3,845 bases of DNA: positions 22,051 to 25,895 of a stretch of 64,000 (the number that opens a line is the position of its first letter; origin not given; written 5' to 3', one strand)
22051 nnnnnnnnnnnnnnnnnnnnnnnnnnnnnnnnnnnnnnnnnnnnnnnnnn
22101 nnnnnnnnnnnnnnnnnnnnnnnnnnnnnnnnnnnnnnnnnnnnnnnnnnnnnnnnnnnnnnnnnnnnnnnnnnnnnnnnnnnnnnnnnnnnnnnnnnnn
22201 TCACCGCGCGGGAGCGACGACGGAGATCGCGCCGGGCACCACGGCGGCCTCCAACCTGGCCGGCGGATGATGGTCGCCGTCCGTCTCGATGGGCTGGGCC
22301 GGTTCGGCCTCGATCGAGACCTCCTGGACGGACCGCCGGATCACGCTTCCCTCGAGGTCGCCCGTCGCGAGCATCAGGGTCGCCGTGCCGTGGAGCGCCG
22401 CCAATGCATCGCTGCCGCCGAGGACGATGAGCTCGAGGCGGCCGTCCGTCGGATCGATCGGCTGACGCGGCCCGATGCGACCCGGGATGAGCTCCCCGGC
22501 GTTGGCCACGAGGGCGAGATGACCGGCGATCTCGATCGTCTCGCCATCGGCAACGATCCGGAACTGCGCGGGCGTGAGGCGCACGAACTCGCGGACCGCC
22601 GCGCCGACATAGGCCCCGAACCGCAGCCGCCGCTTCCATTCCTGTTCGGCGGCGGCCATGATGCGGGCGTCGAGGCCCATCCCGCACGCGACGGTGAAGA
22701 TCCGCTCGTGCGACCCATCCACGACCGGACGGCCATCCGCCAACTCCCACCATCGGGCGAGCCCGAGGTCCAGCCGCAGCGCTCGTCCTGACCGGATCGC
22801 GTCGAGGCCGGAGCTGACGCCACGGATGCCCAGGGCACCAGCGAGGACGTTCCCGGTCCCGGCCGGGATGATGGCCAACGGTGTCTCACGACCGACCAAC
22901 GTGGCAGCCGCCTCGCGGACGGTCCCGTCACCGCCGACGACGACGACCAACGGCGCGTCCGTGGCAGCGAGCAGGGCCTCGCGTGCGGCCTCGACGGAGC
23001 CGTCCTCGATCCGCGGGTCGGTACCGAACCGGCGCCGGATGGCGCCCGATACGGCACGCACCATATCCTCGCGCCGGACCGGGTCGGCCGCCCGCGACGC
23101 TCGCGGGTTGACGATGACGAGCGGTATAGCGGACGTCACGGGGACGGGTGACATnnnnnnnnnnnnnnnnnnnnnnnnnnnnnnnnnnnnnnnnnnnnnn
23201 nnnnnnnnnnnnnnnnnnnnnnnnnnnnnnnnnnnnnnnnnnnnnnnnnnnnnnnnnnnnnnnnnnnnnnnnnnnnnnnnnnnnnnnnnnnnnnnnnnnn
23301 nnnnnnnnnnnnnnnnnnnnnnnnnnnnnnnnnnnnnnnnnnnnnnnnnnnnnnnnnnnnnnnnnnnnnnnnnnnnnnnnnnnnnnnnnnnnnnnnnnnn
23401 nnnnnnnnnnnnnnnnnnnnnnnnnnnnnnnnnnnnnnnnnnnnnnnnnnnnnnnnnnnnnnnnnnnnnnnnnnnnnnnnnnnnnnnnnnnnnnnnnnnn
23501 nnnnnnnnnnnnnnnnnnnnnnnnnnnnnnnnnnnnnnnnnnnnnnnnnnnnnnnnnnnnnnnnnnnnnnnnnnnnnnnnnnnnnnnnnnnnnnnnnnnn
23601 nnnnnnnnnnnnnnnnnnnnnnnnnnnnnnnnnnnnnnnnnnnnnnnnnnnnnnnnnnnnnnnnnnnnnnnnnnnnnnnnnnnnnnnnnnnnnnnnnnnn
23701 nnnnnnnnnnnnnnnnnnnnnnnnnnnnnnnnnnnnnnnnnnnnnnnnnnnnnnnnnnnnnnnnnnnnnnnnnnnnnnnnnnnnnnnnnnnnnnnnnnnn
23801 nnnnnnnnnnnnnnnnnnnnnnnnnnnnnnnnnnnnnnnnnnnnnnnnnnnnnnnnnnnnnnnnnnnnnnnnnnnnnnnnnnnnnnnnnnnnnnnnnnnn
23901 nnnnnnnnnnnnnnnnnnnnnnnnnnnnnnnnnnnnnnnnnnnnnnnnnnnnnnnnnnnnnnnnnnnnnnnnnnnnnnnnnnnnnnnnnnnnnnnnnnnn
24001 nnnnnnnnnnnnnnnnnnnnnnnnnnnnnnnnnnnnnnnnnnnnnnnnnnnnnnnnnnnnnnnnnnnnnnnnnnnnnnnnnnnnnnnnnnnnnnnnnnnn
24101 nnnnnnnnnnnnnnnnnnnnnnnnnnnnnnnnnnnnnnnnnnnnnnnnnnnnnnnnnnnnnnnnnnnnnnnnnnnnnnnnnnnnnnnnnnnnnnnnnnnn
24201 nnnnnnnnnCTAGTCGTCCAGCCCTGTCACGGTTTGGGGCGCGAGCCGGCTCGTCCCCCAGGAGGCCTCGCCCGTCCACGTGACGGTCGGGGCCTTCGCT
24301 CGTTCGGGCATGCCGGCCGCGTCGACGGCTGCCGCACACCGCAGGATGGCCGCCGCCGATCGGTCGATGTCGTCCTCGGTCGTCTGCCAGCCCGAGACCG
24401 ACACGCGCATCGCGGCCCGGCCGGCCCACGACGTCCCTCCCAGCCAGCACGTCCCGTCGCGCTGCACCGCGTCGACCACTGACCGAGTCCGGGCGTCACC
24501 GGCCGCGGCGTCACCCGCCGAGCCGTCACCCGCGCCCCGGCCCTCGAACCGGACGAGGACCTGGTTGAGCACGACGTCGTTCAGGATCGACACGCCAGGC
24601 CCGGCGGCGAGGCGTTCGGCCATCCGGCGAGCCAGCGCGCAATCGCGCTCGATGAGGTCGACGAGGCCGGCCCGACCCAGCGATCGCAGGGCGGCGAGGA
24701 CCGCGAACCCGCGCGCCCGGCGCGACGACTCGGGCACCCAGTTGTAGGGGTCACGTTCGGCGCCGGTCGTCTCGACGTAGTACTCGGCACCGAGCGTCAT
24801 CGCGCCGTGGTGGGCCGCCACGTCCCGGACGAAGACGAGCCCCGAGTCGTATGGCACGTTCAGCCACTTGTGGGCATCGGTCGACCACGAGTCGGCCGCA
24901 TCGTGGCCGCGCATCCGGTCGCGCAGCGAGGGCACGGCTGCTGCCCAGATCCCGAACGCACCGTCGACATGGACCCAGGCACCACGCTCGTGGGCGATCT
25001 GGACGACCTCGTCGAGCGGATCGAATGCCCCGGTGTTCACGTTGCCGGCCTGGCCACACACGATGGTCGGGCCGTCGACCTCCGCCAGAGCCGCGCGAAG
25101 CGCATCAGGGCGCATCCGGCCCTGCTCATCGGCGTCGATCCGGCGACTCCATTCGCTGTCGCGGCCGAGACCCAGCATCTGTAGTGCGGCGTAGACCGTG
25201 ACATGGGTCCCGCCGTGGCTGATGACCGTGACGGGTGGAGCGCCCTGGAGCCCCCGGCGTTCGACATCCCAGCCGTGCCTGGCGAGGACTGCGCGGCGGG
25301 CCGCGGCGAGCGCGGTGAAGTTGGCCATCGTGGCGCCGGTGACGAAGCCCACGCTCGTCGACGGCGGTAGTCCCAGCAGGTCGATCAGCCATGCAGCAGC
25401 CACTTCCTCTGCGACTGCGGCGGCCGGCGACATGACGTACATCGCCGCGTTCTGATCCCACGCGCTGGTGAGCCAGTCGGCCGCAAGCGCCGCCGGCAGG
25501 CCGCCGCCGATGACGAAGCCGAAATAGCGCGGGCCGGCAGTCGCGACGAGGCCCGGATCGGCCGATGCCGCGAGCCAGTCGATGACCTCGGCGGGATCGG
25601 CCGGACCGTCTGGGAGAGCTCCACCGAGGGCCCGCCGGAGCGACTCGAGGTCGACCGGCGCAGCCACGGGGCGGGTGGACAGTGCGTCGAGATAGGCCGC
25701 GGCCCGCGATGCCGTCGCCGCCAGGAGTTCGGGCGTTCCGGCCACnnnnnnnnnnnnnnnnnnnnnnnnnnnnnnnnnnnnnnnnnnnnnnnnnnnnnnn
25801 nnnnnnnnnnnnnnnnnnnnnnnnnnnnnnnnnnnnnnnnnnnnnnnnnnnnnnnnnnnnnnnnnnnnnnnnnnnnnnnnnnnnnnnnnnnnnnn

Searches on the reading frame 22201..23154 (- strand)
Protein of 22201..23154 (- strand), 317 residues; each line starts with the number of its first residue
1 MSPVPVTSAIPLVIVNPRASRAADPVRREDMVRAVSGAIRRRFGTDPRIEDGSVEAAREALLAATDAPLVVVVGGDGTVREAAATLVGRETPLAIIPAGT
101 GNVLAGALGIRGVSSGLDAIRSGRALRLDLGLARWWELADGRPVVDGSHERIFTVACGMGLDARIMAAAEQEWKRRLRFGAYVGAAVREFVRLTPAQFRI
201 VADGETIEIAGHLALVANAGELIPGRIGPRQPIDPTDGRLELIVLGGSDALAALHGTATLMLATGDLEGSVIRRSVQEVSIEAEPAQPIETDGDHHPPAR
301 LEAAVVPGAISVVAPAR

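Call 7: search_protein_families(library=pfam, proteins=[window:22201-23154:-], max_evalue=0.001)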
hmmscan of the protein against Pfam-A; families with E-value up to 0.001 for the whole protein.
window:22201-23154:- (317 aa): 3 families
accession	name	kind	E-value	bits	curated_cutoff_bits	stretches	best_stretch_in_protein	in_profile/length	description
PF00781.29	DAGK_cat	-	9e-17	61.3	23.6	1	12-131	3-123/125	Diacylglycerol kinase catalytic domain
PF19279.4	YegS_C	-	1.7e-13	51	27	1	159-313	5-157/158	YegS C-terminal NAD kinase beta sandwich-like domain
PF01513.26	NAD_kinase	-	1.6e-06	28.9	25.5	1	63-104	69-110/130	ATP-NAD kinase N-terminal domain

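Call 16: search_protein_families(library=ncbifam, proteins=[window:22201-23154:-], max_evalue=0.00001)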
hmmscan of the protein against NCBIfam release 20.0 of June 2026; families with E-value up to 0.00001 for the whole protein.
window:22201-23154:- (317 aa): 11 families
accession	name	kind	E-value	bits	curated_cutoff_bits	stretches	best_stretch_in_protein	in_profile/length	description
NF002033.0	PRK00861.1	subfamily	1.5e-26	92.8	293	1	50-316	52-306/328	putative lipid kinase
NF009604.0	PRK13057.1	equivalog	7.2e-24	84.3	274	1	63-316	58-296/302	lipid kinase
NF009025.0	PRK12361.1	equivalog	9e-21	73.7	505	1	13-316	246-541/546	hypothetical protein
TIGR00147.1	TIGR00147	subfamily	8.9e-17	61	118.65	1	66-316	57-296/296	YegS/Rv2252/BmrU family lipid kinase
NF009602.0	PRK13054.1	equivalog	2.5e-16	59.6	284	1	64-316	54-294/301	lipid kinase YegS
NF008882.0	PRK11914.1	equivalog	4.4e-15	55.6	302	1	57-316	57-304/306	diacylglycerol kinase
TIGR03702.1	lip_kinase_YegS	equivalog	1.3e-11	44.1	387.45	1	58-316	46-290/295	lipid kinase YegS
NF009874.0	PRK13337.1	equivalog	4.8e-10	38.8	385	1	51-294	45-273/305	diacylglycerol kinase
NF009603.0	PRK13055.1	subfamily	5.4e-10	38.7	342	1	56-297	48-282/335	diacylglycerol kinase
NF009605.0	PRK13059.1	equivalog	7.3e-09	35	313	1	69-314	59-291/295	putative lipid kinase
NF040993.1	MamU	equivalog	3.9e-08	33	400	1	63-286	56-264/296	lipid kinase MamU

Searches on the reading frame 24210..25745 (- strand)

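Call 7: search_protein_families(library=pfam, proteins=[window:24210-25745:-], max_evalue=0.001)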
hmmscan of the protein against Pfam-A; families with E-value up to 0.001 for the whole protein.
window:24210-25745:- (511 aa): 3 families
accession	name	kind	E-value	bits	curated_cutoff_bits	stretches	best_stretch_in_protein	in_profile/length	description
PF00282.25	Pyridoxal_deC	-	8.8e-40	137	27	1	43-397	11-371/375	Pyridoxal-dependent decarboxylase conserved domain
PF01212.27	Beta_elim_lyase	-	3.5e-08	33.5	27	1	201-395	99-280/288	Beta-eliminating lyase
PF00266.25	Aminotran_5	-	1.7e-07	31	21.5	1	202-387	118-299/371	Aminotransferase class-V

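Call 16: search_protein_families(library=ncbifam, proteins=[window:24210-25745:-], max_evalue=0.00001)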
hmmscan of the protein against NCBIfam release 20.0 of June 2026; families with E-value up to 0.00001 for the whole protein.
window:24210-25745:- (511 aa): 4 families
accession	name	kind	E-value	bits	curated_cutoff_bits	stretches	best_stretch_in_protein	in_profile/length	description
NF052646.1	DABADecarRhbB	equivalog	2.3e-39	135.3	900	1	86-471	112-482/491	L-2,4-diaminobutyrate decarboxylase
TIGR03799.1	NOD_PanD_pyr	equivalog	4.2e-31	107.9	606.1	1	134-395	164-432/522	pyridoxal-dependent aspartate 1-decarboxylase PanP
TIGR03812.1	tyr_de_CO2_Arch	equivalog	1.2e-11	44.1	299.4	1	112-398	60-324/375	tyrosine decarboxylase MfnA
TIGR03402.1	FeS_nifS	equivalog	1.1e-06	27.7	530.75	1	180-315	95-219/379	cysteine desulfurase NifS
